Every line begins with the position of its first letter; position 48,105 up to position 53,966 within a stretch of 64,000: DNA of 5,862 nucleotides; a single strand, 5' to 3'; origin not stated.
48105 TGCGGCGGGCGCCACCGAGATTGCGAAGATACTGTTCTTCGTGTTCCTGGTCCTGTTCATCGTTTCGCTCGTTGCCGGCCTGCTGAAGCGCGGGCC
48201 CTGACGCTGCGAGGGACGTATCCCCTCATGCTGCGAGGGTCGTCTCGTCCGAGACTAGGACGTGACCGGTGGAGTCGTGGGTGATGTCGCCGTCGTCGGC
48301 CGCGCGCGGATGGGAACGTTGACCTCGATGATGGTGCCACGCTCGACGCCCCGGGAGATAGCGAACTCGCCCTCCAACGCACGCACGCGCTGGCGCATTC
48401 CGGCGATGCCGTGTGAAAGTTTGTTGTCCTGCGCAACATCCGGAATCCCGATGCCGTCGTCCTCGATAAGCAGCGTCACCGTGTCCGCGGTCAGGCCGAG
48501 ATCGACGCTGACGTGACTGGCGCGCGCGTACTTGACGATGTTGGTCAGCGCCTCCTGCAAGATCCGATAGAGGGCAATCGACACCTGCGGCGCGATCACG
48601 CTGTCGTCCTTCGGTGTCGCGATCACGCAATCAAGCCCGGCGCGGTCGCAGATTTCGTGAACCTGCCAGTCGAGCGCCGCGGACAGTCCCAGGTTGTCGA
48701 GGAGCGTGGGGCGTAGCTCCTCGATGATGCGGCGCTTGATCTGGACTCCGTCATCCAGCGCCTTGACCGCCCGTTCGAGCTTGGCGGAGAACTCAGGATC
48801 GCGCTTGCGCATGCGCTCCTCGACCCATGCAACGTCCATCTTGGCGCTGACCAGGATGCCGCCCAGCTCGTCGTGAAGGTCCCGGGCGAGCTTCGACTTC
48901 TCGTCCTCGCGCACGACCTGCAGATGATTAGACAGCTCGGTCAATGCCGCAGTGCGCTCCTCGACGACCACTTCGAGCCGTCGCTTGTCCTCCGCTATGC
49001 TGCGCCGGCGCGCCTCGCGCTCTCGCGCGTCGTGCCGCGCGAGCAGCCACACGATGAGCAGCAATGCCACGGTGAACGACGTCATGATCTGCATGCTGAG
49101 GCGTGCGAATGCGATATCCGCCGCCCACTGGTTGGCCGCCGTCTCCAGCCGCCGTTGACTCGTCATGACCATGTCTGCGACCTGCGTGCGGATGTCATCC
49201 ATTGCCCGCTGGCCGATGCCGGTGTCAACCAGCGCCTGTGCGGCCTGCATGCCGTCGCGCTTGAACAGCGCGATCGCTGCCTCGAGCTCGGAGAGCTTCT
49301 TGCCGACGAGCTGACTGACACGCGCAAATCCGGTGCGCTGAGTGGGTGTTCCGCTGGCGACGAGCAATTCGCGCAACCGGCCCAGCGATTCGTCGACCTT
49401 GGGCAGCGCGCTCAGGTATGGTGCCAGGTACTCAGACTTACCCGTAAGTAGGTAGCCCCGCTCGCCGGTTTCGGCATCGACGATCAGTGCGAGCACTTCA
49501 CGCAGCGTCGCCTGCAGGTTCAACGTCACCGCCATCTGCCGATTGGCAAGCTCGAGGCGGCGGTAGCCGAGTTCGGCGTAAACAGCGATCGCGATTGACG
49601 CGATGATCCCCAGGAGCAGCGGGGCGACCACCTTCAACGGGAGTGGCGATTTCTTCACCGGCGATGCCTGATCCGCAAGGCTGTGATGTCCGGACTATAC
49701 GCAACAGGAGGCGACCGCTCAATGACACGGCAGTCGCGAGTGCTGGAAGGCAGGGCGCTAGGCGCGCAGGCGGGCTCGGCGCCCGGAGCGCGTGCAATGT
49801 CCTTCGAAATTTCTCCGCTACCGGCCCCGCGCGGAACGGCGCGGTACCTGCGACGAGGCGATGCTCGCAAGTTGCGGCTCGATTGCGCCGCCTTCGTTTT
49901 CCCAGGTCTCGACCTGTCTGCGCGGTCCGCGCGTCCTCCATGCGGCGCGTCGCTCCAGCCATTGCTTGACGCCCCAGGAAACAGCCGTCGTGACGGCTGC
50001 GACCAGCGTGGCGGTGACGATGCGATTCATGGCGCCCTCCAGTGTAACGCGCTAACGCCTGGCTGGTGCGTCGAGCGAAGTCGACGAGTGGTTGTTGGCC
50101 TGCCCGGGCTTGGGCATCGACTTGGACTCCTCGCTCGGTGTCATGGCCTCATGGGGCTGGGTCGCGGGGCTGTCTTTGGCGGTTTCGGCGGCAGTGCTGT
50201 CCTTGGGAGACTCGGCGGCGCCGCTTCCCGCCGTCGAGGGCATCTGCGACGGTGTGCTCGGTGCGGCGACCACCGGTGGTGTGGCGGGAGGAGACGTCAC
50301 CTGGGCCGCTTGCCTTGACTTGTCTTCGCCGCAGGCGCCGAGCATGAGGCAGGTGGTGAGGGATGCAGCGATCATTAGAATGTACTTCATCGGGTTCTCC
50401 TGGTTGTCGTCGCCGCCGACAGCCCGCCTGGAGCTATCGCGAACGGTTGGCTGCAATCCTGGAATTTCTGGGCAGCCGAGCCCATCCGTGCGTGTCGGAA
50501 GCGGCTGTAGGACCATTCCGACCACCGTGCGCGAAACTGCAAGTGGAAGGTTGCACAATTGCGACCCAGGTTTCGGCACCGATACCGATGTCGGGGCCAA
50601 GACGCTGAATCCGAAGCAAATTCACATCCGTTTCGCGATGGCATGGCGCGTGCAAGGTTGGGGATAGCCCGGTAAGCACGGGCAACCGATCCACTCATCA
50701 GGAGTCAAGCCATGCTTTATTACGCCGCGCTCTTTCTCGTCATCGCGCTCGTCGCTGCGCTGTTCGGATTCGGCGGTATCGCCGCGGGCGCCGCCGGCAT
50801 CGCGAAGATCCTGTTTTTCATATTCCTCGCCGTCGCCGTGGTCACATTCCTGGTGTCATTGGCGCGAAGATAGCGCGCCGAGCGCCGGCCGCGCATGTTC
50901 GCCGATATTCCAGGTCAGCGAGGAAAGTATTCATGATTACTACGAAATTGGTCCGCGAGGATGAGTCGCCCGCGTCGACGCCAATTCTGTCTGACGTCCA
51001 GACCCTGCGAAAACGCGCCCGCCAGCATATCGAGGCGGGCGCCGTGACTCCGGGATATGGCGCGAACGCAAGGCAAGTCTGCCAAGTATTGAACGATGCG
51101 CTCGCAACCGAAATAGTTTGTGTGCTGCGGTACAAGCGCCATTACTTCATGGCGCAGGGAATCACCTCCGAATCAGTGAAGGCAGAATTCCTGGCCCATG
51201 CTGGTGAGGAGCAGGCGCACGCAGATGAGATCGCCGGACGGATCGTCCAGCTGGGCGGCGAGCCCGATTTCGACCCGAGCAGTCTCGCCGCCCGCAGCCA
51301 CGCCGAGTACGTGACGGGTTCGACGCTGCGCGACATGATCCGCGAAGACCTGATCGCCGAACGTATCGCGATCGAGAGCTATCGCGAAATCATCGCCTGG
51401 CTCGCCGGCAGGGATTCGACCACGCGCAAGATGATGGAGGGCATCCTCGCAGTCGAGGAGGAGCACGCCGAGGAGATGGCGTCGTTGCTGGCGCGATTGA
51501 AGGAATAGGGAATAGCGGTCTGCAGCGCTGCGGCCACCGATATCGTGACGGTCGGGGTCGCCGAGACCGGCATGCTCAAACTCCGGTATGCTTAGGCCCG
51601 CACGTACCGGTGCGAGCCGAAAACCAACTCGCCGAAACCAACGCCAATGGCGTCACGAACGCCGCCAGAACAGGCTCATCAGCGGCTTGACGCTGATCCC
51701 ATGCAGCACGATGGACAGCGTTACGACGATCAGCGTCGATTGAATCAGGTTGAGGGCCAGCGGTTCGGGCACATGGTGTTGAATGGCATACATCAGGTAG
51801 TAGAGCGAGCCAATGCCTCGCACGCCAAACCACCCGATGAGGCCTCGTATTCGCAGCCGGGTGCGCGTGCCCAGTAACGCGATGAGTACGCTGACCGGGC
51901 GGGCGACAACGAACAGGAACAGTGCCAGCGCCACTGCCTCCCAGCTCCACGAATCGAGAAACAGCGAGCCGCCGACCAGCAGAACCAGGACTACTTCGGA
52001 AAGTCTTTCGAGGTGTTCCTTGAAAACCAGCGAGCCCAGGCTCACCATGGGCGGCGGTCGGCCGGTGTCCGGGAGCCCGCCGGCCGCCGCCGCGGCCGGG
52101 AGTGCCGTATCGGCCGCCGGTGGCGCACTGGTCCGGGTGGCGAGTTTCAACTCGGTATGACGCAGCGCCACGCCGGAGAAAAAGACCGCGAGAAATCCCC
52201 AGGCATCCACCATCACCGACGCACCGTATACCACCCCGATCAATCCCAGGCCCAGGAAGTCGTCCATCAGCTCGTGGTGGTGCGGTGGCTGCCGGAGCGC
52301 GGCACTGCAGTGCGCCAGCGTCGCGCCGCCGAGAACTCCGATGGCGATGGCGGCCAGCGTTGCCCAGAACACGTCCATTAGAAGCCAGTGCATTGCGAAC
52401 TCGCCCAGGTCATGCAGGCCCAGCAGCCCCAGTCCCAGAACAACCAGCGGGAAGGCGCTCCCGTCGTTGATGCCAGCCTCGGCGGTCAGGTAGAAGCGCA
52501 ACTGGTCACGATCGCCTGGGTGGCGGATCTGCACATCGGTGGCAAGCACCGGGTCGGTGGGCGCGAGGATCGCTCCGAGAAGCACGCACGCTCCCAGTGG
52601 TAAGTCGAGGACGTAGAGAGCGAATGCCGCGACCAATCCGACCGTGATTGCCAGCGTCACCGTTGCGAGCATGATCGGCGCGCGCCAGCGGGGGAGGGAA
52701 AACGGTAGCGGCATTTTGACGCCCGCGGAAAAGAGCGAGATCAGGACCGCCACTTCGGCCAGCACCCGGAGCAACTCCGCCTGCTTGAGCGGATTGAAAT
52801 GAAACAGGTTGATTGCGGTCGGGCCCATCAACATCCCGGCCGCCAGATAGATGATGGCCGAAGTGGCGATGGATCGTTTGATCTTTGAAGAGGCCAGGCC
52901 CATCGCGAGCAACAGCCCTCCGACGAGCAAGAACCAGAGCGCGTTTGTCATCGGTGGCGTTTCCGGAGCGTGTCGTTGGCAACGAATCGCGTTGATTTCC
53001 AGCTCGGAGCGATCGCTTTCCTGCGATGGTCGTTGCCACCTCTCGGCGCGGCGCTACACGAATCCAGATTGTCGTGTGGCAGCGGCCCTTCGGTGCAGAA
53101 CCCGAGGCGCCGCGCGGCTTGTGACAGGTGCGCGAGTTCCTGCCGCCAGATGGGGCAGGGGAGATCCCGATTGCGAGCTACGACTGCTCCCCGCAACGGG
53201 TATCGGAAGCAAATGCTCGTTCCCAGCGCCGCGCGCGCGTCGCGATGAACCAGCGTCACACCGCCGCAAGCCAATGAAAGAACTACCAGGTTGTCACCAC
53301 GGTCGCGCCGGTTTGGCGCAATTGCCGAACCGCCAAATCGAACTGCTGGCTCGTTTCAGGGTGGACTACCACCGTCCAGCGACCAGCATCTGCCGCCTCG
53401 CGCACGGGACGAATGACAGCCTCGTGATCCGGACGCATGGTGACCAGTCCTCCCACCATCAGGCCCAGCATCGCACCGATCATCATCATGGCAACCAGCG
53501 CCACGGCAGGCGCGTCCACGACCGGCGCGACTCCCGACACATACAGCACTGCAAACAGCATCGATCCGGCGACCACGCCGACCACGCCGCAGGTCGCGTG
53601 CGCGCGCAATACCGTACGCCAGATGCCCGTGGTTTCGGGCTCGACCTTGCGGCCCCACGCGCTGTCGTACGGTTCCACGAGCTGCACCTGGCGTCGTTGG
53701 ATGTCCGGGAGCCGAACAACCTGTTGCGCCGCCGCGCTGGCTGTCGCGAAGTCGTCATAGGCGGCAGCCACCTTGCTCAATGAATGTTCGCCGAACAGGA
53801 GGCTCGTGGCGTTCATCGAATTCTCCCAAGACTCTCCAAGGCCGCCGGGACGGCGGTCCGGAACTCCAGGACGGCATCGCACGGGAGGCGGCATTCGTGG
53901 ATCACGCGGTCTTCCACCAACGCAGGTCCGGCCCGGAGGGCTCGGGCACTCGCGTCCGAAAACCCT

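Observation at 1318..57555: Recurrent palindromic operator GTMRGA-N4-TCYKAC at a fixed distance from -10-like hexamers: a hidden regulon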

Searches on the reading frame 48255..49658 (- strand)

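Call 10: search_protein_families(library=pfam, proteins=[window:48255-49658:-], max_evalue=0.01)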
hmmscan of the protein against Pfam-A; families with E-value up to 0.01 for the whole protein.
window:48255-49658:- (467 aa): 4 families
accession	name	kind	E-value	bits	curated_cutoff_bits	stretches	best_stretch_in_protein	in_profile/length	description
PF05227.19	CHASE3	-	1.7e-33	115.9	28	1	39-176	2-137/138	CHASE3 domain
PF02518.31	HATPase_c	-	2.4e-12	47.7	26.4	1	360-450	3-109/111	Histidine kinase-, DNA gyrase B-, and HSP90-like ATPase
PF07730.19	HisKA_3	-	6.1e-10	39.9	24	1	253-319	1-67/68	Histidine kinase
PF13581.12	HATPase_c_2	-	6.7e-06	26.6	27.4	1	366-411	35-84/127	Histidine kinase-like ATPase domain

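Call 37: search_protein_families(library=ncbifam, proteins=[window:48255-49658:-], max_evalue=0.001)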
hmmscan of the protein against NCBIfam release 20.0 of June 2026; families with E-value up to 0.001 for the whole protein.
window:48255-49658:- (467 aa): 9 families
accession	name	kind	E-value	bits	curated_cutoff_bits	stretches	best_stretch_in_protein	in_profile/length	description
NF052443.1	SensHisKinMctS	equivalog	7.2e-40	136.7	700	1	238-454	235-452/457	two-component system sensor histidine kinase MctS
NF008649.0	PRK11644.1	equivalog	1.3e-34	119.8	408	1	226-451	276-497/499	signal transduction histidine-protein kinase/phosphatase UhpB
NF052531.1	Strep_LiaS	equivalog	7.2e-26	91.2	450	1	240-450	120-327/328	envelope stress sensor histidine kinase LiaS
NF007896.0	PRK10600.1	equivalog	2.3e-24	86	578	1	221-448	354-583/598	nitrate/nitrite two-component system sensor histidine kinase NarX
NF008184.0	PRK10935.1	equivalog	8.2e-21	74.2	553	1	251-450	361-559/565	nitrate/nitrite two-component system sensor histidine kinase NarQ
NF047786.1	his_kin_MadS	equivalog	1.1e-17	64.3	500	1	189-449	163-434/434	MadS family sensor histidine kinase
NF041832.1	near_NosP_CTERM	subfamily_domain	0.00012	21.3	400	0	362-409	120-167/370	NahK/ErcS family hybrid sensor histidine kinase/response regulator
NF007007.0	PRK09470.1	equivalog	0.00029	19.9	486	0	365-408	354-400/463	envelope stress sensor histidine kinase CpxA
NF007898.0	PRK10604.1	equivalog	0.00062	19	478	0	362-409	319-365/433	two-component system sensor histidine kinase RstB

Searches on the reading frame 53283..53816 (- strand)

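Call 10: search_protein_families(library=pfam, proteins=[window:53283-53816:-], max_evalue=0.01)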
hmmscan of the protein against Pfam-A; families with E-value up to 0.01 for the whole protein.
window:53283-53816:- (177 aa): 1 family
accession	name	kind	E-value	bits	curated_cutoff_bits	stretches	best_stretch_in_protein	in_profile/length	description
PF01810.24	LysE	-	0.0081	16.1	25.6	0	72-117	24-70/193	LysE type translocator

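Call 37: search_protein_families(library=ncbifam, proteins=[window:53283-53816:-], max_evalue=0.001)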
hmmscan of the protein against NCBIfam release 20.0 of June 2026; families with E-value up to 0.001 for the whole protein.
window:53283-53816:- (177 aa): 0 families
